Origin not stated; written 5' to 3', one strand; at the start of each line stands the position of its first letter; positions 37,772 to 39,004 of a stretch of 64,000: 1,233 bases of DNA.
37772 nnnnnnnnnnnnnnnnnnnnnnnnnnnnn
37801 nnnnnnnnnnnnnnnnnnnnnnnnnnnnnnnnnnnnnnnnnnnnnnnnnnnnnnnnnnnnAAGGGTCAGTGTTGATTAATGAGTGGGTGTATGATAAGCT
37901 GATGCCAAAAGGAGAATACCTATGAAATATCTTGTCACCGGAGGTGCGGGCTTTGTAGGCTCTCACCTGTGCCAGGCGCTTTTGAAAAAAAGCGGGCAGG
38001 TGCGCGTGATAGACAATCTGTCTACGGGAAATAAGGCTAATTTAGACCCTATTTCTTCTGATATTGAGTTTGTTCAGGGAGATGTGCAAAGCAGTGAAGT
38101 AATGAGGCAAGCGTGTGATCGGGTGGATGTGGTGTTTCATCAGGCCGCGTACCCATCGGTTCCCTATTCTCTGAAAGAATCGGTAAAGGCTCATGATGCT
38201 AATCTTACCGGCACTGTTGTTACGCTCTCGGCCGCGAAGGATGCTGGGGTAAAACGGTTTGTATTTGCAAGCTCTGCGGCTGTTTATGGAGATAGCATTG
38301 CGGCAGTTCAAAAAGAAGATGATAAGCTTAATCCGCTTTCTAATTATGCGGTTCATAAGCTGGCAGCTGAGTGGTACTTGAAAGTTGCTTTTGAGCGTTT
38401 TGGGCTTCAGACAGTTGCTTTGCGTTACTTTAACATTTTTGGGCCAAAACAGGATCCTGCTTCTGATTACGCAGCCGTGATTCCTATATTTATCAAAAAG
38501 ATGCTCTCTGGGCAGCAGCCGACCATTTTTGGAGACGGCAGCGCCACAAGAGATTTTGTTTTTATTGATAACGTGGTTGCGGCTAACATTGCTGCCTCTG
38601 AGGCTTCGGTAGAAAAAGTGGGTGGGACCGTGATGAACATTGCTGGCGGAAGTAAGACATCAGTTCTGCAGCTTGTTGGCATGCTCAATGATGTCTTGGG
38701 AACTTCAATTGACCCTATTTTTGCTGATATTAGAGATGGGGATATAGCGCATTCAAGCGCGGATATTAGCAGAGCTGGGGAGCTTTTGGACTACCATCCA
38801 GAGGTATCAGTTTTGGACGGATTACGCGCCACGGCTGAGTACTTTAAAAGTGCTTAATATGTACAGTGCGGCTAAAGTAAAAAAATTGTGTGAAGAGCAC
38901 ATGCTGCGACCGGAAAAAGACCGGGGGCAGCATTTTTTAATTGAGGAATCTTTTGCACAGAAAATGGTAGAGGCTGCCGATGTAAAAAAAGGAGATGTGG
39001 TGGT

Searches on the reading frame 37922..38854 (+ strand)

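Call 20: search_protein_families(library=pfam, proteins=[window:37922-38854:+], max_evalue=0.001)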
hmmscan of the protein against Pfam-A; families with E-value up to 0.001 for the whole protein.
window:37922-38854:+ (311 aa): 9 families
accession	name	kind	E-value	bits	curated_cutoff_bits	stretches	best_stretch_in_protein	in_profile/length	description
PF01370.27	Epimerase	-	2.4e-62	210.9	20.9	1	4-241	2-240/240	NAD dependent epimerase/dehydratase family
PF16363.11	GDP_Man_Dehyd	-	3.6e-48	165.2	27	1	4-303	1-331/332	GDP-mannose 4,6 dehydratase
PF01073.25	3Beta_HSD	-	2e-33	116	22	1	4-228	1-231/280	3-beta hydroxysteroid dehydrogenase/isomerase family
PF02719.21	Polysacc_synt_2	-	5e-19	69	20.2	1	4-263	2-251/293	Polysaccharide biosynthesis protein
PF07993.18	NAD_binding_4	-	2.2e-16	60.2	20.1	1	5-221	1-257/258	Male sterility protein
PF13460.12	NAD_binding_10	-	7.5e-15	55.7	27.2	1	7-154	1-132/184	NAD(P)H-binding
PF04321.23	RmlD_sub_bind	-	1.7e-11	44.2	27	1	1-159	1-142/287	RmlD substrate binding domain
PF05368.20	NmrA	-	8.6e-10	39.1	27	1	4-118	6-107/298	NmrA-like family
PF00106.31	adh_short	-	0.00042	20.3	26.6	1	4-99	4-113/195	short chain dehydrogenase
